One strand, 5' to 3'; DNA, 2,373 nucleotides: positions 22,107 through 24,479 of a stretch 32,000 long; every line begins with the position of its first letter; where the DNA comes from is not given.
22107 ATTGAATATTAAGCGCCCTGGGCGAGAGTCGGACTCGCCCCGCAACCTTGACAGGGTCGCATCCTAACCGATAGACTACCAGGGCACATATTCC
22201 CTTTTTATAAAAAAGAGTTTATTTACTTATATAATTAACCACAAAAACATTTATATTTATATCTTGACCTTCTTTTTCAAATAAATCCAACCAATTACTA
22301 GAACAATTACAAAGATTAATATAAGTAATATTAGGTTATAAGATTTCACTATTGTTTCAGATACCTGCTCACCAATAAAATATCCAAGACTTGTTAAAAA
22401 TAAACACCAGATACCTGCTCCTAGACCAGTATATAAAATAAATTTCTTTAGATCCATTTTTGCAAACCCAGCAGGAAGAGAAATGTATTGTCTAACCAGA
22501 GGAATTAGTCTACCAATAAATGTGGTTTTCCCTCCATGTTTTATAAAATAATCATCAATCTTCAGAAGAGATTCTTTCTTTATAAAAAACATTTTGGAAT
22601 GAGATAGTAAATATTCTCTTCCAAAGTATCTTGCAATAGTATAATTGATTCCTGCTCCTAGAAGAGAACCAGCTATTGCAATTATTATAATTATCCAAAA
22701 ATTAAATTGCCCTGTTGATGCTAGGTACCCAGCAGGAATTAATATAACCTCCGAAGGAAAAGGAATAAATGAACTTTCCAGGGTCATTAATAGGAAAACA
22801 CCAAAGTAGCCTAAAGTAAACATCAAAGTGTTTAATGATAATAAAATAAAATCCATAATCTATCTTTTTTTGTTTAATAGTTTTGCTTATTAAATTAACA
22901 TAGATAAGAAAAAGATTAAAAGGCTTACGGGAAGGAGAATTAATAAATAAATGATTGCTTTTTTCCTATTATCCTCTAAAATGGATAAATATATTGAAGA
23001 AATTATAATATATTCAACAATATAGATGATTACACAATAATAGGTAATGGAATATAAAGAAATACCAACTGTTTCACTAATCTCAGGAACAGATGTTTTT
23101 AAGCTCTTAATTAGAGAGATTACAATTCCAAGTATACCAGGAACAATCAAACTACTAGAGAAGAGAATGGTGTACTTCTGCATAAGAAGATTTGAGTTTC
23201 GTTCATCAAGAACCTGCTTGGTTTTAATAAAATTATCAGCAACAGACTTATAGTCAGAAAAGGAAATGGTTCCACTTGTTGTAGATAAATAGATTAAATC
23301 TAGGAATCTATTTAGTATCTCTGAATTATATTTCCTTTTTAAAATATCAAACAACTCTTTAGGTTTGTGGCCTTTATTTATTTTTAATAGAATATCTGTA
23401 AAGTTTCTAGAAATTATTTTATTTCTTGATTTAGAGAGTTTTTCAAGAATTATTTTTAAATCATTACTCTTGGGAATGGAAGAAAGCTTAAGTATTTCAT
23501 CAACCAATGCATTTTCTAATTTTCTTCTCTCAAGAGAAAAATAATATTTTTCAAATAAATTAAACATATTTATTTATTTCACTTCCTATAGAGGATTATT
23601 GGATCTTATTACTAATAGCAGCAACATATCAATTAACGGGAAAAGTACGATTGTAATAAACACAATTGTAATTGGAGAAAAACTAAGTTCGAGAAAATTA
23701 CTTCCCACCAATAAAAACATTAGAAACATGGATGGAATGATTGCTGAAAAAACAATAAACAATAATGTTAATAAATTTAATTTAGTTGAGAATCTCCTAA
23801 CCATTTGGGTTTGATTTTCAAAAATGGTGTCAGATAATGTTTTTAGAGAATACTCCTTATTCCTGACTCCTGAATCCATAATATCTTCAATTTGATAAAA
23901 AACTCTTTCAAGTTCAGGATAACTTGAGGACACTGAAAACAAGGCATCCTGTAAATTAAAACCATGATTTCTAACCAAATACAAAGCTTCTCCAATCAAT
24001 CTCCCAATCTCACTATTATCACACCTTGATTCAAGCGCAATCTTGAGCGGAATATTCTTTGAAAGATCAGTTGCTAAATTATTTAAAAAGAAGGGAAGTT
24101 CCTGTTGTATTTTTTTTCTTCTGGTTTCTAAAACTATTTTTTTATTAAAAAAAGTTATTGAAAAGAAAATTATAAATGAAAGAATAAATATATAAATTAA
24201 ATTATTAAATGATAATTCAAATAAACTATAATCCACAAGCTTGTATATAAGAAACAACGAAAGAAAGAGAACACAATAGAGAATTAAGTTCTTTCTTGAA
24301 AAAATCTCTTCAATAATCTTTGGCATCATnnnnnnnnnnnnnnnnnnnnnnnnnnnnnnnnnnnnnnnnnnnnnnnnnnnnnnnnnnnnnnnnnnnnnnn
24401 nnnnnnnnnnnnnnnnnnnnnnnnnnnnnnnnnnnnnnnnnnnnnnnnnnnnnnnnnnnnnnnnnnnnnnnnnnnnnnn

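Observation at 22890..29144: Compact filament/secretion-like module with no recognisable pilin: two N-anchored fibrous paralogs, the Fd-ATPase and a split platform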

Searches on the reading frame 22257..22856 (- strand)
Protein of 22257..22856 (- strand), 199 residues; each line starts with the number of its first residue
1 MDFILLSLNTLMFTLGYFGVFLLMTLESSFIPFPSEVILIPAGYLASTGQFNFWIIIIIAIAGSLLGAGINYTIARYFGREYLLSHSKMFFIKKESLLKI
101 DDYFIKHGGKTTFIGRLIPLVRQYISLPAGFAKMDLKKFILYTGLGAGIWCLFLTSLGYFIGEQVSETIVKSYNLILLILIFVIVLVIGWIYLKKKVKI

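Call 7: search_protein_families(library=pfam, proteins=[window:22257-22856:-], max_evalue=0.1)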
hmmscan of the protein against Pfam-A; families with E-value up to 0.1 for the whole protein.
window:22257-22856:- (199 aa): 2 families
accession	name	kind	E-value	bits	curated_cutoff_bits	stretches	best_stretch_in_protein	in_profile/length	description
PF09335.16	VTT_dom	-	1.4e-25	90.6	33.9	1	33-159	1-122/123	VTT domain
PF00335.26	Tetraspanin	-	0.022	14.9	32.1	1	137-196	43-102/225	Tetraspanin family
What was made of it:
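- Checked: DedA/VTT at 22257-22856, 1.4e-25 (call 7).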

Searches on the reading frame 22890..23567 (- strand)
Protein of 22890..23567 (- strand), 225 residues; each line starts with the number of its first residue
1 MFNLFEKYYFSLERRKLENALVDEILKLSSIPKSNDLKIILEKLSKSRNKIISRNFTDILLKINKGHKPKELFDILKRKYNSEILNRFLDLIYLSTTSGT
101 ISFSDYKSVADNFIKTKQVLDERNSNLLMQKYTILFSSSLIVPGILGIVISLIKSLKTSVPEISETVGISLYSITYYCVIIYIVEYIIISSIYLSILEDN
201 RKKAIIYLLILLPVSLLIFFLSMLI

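Call 7: search_protein_families(library=pfam, proteins=[window:22890-23567:-], max_evalue=0.1)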
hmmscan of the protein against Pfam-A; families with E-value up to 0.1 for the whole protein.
window:22890-23567:- (225 aa): 1 family
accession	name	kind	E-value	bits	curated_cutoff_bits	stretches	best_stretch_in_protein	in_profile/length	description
PF00482.28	T2SSF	-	0.0033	17.8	25.2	0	40-138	18-113/125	Type II secretion system (T2SS), protein F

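Call 10: search_protein_families(library=ncbifam, proteins=[window:22890-23567:-], max_evalue=0.1)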
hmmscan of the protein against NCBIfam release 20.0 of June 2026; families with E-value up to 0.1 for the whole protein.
window:22890-23567:- (225 aa): 0 families

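Call 44: search_protein_families(library=pfam, alignment_id=A3, max_evalue=0.01)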
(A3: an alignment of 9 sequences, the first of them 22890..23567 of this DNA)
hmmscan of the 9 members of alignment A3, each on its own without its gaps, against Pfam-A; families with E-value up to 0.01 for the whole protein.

A. member 1, window:22890-23567:- (225 aa): 1 family
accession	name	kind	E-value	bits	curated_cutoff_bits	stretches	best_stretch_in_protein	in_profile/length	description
PF00482.28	T2SSF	-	0.0033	17.8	25.2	0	40-138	18-113/125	Type II secretion system (T2SS), protein F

B. families by the number of members that match (of 9 scanned): 1 family
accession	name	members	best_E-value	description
PF00482.28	T2SSF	8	7.4e-15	Type II secretion system (T2SS), protein F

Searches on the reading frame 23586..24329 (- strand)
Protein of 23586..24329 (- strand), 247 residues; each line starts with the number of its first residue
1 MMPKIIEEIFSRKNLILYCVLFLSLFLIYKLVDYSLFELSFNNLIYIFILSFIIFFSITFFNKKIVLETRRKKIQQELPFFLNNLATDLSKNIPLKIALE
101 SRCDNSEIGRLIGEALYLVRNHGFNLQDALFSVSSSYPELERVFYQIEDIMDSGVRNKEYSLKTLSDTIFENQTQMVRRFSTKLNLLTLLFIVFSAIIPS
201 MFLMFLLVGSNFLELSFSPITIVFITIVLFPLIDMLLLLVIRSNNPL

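Call 7: search_protein_families(library=pfam, proteins=[window:23586-24329:-], max_evalue=0.1)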
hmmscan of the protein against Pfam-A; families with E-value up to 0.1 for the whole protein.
window:23586-24329:- (247 aa): 1 family
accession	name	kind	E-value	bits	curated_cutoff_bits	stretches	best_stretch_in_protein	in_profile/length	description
PF00482.28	T2SSF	-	0.038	14.4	25.2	1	81-204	1-123/125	Type II secretion system (T2SS), protein F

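Call 10: search_protein_families(library=ncbifam, proteins=[window:23586-24329:-], max_evalue=0.1)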
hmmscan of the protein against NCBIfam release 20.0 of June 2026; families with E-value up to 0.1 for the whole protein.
window:23586-24329:- (247 aa): 3 families
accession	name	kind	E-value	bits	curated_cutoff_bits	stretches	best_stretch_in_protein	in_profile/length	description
NF004704.2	PRK06041.1-2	equivalog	4.8e-07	28.9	550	1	19-246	21-248/555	archaellar assembly protein ArlJ/FlaJ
NF003425.0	PRK04897.1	equivalog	0.015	14.5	355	1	11-77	10-77/298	zinc metalloprotease HtpX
NF045906.1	LysophlipPlaALeg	equivalog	0.069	12.3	450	0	117-177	190-251/305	GDSL family lysophospholipase PlaA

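Call 43: search_protein_families(library=pfam, alignment_id=A2, max_evalue=0.01)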
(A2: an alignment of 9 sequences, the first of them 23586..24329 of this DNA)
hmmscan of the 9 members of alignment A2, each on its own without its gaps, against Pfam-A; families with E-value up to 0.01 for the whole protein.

A. member 1, window:23586-24329:- (247 aa): 0 families

B. families by the number of members that match (of 9 scanned): 2 families
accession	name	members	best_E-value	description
PF00482.28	T2SSF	8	9.4e-11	Type II secretion system (T2SS), protein F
PF20990.2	DUF2207_C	1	0.0078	Predicted membrane protein (DUF2207) C-terminal domain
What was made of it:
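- Checked: At family level 8 of 9 orthologs of each hit T2SSF (calls 43, 44).
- T2SSF hits in 8 of 9 orthologs of each half (calls 43, 44).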
